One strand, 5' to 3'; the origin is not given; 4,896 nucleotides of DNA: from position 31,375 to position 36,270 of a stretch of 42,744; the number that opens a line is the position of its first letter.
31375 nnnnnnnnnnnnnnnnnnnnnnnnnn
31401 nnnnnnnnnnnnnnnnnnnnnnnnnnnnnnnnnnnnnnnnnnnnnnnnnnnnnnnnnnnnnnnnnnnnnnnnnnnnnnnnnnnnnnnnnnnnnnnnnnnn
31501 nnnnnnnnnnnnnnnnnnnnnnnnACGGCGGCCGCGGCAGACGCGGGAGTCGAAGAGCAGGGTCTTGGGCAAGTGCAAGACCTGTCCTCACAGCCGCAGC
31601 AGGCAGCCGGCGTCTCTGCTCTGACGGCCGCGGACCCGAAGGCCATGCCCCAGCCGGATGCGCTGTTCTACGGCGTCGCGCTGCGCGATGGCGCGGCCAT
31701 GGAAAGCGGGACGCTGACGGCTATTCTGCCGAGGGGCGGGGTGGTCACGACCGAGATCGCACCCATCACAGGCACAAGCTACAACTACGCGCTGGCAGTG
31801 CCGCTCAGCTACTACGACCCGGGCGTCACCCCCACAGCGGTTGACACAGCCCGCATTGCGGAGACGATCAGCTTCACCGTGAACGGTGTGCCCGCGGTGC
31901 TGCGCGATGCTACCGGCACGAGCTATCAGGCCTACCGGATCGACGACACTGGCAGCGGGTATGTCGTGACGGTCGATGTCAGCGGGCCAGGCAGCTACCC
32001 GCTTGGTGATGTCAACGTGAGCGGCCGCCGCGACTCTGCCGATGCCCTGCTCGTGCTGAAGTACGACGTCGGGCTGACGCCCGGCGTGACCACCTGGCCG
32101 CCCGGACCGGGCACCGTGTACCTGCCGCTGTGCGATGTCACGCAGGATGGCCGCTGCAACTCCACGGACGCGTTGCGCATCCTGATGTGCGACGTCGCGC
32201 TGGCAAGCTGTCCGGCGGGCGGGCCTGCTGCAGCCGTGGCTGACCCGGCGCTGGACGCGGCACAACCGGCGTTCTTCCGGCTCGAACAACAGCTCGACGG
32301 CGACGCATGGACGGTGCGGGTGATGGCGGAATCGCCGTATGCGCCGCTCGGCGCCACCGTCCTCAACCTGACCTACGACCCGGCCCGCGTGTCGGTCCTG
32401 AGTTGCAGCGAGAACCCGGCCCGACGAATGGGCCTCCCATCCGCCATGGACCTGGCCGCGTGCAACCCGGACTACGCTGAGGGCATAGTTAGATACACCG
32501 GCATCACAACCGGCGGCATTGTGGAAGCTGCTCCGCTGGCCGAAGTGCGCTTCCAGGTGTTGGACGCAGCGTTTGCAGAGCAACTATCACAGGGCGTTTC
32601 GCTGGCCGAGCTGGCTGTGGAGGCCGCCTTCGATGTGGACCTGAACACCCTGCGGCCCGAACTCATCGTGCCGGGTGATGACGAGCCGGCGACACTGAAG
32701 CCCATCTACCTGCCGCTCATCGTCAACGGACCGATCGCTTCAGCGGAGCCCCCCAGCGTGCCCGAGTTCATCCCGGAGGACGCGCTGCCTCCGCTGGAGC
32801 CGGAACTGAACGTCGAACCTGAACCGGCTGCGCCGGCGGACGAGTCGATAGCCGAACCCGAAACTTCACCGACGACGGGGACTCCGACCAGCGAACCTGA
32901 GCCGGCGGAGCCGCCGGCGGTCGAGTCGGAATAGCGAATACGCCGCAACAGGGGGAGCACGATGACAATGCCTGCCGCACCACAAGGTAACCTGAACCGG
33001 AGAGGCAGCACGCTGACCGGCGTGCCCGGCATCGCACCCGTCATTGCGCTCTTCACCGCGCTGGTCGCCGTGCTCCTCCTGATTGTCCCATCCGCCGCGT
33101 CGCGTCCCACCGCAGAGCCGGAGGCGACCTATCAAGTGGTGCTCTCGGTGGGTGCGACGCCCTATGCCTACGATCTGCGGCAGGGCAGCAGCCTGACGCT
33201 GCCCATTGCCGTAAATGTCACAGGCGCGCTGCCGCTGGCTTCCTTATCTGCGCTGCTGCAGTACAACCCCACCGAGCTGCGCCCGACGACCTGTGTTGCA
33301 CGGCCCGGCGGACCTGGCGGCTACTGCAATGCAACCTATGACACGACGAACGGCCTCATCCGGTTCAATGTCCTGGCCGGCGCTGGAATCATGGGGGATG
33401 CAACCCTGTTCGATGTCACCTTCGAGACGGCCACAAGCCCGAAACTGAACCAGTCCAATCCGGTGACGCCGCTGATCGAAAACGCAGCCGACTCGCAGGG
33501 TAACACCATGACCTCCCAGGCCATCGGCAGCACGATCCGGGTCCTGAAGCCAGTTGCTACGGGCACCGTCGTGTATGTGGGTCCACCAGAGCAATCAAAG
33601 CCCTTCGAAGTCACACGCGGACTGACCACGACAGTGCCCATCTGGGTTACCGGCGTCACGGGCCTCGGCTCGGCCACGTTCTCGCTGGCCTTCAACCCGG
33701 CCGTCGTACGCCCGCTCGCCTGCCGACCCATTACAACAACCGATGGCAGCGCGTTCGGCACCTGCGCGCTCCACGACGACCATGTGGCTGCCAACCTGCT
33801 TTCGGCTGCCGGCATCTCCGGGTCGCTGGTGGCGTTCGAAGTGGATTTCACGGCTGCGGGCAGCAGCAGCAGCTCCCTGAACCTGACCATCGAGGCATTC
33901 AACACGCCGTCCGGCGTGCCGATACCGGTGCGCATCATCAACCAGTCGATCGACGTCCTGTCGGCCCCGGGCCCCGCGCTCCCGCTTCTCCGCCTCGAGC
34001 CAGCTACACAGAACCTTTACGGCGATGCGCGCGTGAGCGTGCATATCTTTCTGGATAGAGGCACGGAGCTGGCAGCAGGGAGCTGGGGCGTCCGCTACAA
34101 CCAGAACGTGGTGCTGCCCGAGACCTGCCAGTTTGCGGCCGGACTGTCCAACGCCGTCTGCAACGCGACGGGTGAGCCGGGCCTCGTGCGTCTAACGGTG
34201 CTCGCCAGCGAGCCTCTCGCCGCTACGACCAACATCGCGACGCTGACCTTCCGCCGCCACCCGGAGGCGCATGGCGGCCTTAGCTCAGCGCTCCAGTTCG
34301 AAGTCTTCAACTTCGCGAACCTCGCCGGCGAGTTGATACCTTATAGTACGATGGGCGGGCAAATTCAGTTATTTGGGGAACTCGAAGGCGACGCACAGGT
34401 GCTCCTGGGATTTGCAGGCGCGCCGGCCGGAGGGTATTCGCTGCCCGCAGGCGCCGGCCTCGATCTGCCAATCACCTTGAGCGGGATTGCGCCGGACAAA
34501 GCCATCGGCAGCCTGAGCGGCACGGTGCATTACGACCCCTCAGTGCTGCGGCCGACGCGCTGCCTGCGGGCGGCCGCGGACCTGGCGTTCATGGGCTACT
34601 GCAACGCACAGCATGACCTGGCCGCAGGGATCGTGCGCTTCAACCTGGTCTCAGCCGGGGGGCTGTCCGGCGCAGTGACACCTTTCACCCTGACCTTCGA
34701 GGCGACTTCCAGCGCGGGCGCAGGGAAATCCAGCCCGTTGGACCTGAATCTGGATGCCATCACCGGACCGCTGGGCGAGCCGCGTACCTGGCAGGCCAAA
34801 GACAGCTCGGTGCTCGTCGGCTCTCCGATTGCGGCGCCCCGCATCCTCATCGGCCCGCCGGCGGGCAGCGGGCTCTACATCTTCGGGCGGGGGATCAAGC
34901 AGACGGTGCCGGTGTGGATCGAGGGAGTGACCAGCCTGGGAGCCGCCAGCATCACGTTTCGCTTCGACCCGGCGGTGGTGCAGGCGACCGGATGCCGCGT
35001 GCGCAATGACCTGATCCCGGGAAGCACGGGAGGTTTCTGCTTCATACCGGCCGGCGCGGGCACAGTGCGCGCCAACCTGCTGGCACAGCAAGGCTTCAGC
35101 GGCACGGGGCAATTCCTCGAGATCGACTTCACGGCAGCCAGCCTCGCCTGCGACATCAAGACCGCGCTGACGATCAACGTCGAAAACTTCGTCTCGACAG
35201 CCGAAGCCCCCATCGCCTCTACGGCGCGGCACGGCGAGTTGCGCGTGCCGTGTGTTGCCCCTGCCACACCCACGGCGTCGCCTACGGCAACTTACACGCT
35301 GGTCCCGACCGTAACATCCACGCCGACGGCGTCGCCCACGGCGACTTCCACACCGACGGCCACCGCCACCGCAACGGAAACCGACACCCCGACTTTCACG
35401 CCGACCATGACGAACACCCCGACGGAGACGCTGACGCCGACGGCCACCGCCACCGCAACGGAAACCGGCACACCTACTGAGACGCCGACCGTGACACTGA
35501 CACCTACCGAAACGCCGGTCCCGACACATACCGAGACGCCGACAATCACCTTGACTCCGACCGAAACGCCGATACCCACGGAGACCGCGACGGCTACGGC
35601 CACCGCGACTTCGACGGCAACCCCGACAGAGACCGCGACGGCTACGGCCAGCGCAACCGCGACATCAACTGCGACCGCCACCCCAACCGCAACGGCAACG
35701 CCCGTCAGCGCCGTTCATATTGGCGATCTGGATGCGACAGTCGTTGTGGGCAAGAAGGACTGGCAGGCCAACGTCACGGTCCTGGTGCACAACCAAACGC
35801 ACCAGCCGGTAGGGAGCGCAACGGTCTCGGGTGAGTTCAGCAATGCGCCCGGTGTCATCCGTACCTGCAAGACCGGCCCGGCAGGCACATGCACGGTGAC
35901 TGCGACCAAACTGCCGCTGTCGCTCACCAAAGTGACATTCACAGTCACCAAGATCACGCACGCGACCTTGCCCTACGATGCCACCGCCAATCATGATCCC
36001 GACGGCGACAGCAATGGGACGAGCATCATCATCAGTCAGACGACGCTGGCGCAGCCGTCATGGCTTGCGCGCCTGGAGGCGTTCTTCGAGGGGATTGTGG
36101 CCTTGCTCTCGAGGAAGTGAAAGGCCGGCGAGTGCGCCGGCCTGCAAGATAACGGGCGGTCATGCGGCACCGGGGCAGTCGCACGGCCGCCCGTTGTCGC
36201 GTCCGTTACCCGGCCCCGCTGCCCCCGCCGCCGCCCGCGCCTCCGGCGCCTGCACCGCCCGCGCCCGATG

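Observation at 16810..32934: Giant mosaic ORF (~16.1 kb) combining lectin, adhesin-like beta-helices, a toxin-translocator-like C-terminal third and cohesin/dockerin modules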

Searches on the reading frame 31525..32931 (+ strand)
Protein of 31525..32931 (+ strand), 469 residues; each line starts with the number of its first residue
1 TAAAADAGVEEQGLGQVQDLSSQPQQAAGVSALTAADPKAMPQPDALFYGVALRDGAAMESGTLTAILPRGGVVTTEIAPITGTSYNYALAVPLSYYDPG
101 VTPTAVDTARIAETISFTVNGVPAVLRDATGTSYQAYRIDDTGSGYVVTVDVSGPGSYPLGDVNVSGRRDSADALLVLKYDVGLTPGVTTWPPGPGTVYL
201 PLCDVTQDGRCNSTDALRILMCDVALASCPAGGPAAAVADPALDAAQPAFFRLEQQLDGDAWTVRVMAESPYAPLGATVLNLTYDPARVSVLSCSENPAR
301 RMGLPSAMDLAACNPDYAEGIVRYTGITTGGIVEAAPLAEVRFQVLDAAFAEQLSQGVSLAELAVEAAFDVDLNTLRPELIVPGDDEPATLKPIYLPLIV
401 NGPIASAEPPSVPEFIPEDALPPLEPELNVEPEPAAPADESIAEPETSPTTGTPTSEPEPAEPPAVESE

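Call 37: search_protein_families(library=pfam, proteins=[window:31525-32931:+], max_evalue=10)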
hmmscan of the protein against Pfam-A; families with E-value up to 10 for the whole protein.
window:31525-32931:+ (469 aa): 1 family
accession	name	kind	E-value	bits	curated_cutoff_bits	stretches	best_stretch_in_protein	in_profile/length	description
PF00404.24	Dockerin_1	-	3.2e-05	24.5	22.9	1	160-219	1-52/57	Dockerin type I domain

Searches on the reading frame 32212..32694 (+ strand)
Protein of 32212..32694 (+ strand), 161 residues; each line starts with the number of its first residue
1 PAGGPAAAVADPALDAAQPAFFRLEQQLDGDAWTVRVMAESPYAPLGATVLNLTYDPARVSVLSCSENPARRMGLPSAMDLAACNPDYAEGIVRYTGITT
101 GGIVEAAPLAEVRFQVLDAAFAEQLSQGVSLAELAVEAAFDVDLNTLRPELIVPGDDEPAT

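Call 61: search_solved_structures(query=A5, max_evalue=10, show_alignments=1)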
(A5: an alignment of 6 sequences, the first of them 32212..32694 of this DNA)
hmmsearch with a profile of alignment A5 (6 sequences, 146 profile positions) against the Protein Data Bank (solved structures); distinct sequences matched with E-value up to 10: 19.
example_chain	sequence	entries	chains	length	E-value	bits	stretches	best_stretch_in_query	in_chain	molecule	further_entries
2xdh_A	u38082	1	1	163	3.7e-05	26.7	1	19-116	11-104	COHESIN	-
6kg8_A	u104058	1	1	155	0.00087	22.2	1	22-145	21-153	Probably cellulosomal scaffolding protein, secreted cellulose-binding and cohesin domain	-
6kgc_A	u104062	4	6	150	0.0011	22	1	22-143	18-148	Probably cellulosomal scaffolding protein, secreted cellulose-binding and cohesin domain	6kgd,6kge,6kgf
3l8q_A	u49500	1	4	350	0.0023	20.9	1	23-58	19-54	Cellulosomal scaffoldin adaptor protein B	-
5nrm_A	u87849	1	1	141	0.066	16.1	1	22-117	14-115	Endoglucanase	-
1p6t_A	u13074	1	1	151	0.067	16.1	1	61-116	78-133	Potential copper-transporting ATPase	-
5nrk_A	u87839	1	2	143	0.068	16.1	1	22-117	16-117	Endoglucanase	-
4uyp_A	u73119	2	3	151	0.088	15.7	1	21-115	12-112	Cellulosomal scaffoldin anchoring protein C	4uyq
1zv9_A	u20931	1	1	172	0.095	15.6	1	23-58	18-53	Cellulosomal scaffoldin adaptor protein B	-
1qzn_A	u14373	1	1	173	0.096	15.6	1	23-58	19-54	cellulosomal scaffoldin adaptor protein B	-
3f2l_A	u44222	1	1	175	0.098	15.6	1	23-58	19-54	Cellulosomal scaffoldin adaptor protein B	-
3bwz_A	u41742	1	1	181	0.11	15.5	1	23-58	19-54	Cellulosomal scaffoldin adaptor protein B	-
2rml_A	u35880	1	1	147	0.13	15.2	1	62-116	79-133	Copper-transporting P-type ATPase copA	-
1tyj_A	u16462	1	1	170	0.25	14.3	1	20-56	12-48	cellulosomal scaffoldin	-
2y3n_A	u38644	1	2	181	0.29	14.1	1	20-55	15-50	CELLULOSOMAL SCAFFOLDIN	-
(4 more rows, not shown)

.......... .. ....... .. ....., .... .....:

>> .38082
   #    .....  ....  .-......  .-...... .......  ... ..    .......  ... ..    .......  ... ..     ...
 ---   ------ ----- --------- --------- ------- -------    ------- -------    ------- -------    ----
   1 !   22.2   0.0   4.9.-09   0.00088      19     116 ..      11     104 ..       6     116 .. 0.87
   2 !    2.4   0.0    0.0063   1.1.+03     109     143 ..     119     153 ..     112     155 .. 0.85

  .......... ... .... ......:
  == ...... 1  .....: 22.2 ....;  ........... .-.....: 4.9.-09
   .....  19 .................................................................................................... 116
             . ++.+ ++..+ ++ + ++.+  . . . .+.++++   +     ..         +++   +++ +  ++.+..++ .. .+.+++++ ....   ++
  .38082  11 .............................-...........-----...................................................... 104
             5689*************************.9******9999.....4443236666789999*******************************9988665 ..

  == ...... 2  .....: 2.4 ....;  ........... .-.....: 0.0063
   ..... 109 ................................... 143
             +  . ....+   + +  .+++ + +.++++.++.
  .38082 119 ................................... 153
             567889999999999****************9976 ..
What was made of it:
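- On Cohesin-dockerin (cellulosome-type) assembly: The profile of six modules hits PDB cohesins 2XDH (3.7e-5) and 6KG8/6KGC (about 1e-3) (call 61).
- Checked: C-terminal cohesin: a profile of it plus the five neighbour repeats hits PDB cohesins, E 3.7e-5 (call 61).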

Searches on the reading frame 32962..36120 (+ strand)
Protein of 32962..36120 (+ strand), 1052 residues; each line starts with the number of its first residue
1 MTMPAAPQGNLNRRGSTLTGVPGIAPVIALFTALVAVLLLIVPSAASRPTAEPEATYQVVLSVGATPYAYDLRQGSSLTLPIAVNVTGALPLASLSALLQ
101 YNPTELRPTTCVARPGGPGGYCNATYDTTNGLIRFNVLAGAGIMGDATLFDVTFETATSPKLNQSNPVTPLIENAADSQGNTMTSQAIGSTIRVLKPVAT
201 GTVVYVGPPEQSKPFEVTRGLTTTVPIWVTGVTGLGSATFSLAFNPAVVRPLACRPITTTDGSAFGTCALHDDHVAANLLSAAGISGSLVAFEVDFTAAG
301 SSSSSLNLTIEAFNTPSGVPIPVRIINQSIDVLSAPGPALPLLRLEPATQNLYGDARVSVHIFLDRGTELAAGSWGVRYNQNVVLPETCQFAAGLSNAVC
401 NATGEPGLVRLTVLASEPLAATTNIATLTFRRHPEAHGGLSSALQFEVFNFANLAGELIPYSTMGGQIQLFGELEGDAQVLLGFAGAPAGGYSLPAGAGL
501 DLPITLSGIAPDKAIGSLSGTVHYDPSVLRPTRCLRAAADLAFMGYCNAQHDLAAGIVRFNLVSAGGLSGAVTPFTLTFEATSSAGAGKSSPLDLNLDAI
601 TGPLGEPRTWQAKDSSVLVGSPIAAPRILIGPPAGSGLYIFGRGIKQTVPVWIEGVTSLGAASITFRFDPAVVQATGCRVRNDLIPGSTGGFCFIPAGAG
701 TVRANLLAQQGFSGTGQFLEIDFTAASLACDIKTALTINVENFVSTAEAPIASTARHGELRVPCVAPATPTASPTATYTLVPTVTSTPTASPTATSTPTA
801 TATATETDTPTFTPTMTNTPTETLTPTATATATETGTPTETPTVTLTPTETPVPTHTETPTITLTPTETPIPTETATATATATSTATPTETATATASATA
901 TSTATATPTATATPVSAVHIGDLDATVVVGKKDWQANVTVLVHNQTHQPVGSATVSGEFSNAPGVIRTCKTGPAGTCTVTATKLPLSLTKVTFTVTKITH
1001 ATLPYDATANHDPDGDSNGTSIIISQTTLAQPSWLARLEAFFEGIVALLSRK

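Call 9: search_protein_families(library=pfam, proteins=[window:32962-36120:+], max_evalue=0.001)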
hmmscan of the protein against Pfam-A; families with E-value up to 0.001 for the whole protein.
window:32962-36120:+ (1052 aa): 0 families

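Call 24: find_encoding_contigs(protein=window:32962-36120:+, flank=3000, max_places=3)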
Protein window:32962-36120:+ (1052 aa): no gene with exactly this product is on record in the collection.
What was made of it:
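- Tried and rejected: The exact-sequence look-up of the window's downstream protein found no public record (call 24).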

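Call 37: search_protein_families(library=pfam, proteins=[window:32962-36120:+], max_evalue=10)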
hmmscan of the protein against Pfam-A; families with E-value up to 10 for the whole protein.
window:32962-36120:+ (1052 aa): 0 families
